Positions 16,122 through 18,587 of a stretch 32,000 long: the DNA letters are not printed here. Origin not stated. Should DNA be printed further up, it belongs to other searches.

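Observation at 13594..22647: Hydrogenase-less, Etf-less Hdr-type operon (hdrC-hdrB-hdrA-hdrA/mvhD-gltD-like) followed by an acyl-CoA dehydrogenase: candidate new electron-bifurcating module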

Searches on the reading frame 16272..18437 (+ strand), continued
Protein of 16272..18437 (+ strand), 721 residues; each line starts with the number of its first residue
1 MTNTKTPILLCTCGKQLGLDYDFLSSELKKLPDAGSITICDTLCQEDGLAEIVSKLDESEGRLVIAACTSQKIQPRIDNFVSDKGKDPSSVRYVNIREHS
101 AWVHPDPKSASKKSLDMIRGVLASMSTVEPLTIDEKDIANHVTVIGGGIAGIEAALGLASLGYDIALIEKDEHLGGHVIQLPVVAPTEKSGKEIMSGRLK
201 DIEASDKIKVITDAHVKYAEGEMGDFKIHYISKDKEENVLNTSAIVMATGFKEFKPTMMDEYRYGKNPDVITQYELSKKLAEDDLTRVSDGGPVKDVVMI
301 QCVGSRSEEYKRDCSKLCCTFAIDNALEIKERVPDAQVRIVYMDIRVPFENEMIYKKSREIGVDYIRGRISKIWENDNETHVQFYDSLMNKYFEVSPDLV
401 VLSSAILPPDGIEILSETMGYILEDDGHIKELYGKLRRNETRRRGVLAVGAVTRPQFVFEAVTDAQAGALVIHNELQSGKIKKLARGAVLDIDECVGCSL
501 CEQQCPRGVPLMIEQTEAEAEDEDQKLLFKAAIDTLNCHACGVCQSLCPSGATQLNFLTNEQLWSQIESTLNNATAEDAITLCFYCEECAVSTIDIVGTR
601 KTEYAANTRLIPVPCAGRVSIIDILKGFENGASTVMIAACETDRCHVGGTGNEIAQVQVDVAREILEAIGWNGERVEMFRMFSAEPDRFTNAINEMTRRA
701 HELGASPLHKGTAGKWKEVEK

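Call 29: search_protein_families(library=pfam, proteins=[L009:12157-14421:+, L007:12163-14427:+], max_evalue=0.01)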
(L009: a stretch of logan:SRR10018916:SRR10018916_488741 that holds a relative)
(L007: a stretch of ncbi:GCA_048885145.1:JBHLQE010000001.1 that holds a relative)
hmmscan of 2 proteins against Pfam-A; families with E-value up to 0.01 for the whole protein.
L009:12157-14421:+ (754 aa): 13 families
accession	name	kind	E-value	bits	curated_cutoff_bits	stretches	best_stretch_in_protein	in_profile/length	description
PF12837.12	Fer4_6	-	2.2e-09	37.3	25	1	630-652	2-24/24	4Fe-4S binding domain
PF12838.12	Fer4_7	-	2.8e-09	37.7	27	1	636-727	1-49/52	4Fe-4S dicluster domain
PF00037.32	Fer4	-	3.9e-08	33.2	21.1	1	631-653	2-24/24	4Fe-4S binding domain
PF12797.12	Fer4_2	-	1.5e-07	31.4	24.5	1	630-649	3-22/22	4Fe-4S binding domain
PF13183.11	Fer4_8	-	2.4e-07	31.6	27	1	634-727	2-65/68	4Fe-4S dicluster domain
PF13187.11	Fer4_9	-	1.3e-06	28.8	27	1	636-727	1-48/52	4Fe-4S dicluster domain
PF13237.11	Fer4_10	-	4.1e-06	27.1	25.5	1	633-727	5-53/53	4Fe-4S dicluster domain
PF13484.11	Fer4_16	-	8.1e-06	27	30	0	636-662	1-28/66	4Fe-4S double cluster binding domain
PF12802.13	MarR_2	-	2.2e-05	24.9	27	0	444-485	10-51/61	MarR family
PF14697.11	Fer4_21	-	4.9e-05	23.8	35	0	633-654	4-28/59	4Fe-4S dicluster domain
PF01978.25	TrmB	-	0.00011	22.5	25.6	0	446-484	15-52/68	Sugar-specific transcriptional regulator TrmB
PF13534.11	Fer4_17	-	0.0026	18.7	22.2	0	635-650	44-59/61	4Fe-4S dicluster domain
PF08221.17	HTH_9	-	0.0026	18.3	23.4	0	248-281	22-55/62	RNA polymerase III subunit RPC82 helix-turn-helix domain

L007:12163-14427:+ (754 aa): 13 families
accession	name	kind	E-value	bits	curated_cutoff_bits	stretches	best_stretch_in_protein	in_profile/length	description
PF12838.12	Fer4_7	-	1e-08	36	27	1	637-728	1-49/52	4Fe-4S dicluster domain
PF12837.12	Fer4_6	-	1.2e-07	31.7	25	1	631-653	2-24/24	4Fe-4S binding domain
PF00037.32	Fer4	-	8.1e-07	29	21.1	1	632-654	2-24/24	4Fe-4S binding domain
PF12797.12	Fer4_2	-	9.4e-07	28.9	24.5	1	632-650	4-22/22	4Fe-4S binding domain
PF13187.11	Fer4_9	-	2.1e-06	28.1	27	1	637-728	1-48/52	4Fe-4S dicluster domain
PF13183.11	Fer4_8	-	4.4e-06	27.6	27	1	634-728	1-65/68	4Fe-4S dicluster domain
PF13484.11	Fer4_16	-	1.4e-05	26.2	30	0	637-663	1-28/66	4Fe-4S double cluster binding domain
PF13237.11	Fer4_10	-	3.3e-05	24.2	25.5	1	634-728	5-53/53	4Fe-4S dicluster domain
PF14697.11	Fer4_21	-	0.00034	21.1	35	0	637-655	7-28/59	4Fe-4S dicluster domain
PF13534.11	Fer4_17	-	0.00038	21.4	22.2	0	634-651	42-59/61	4Fe-4S dicluster domain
PF12802.13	MarR_2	-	0.00049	20.6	27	0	446-487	10-52/61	MarR family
PF01047.28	MarR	-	0.0024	18.1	24.6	0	445-484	7-46/59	MarR family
PF01978.25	TrmB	-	0.007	16.6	25.6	0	447-488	15-55/68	Sugar-specific transcriptional regulator TrmB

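Call 103: search_protein_families(library=pfam, proteins=[L009:12607-13401:+], max_evalue=0.01)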
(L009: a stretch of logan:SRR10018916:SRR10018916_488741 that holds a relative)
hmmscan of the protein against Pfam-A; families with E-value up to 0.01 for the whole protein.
L009:12607-13401:+ (265 aa): 0 families
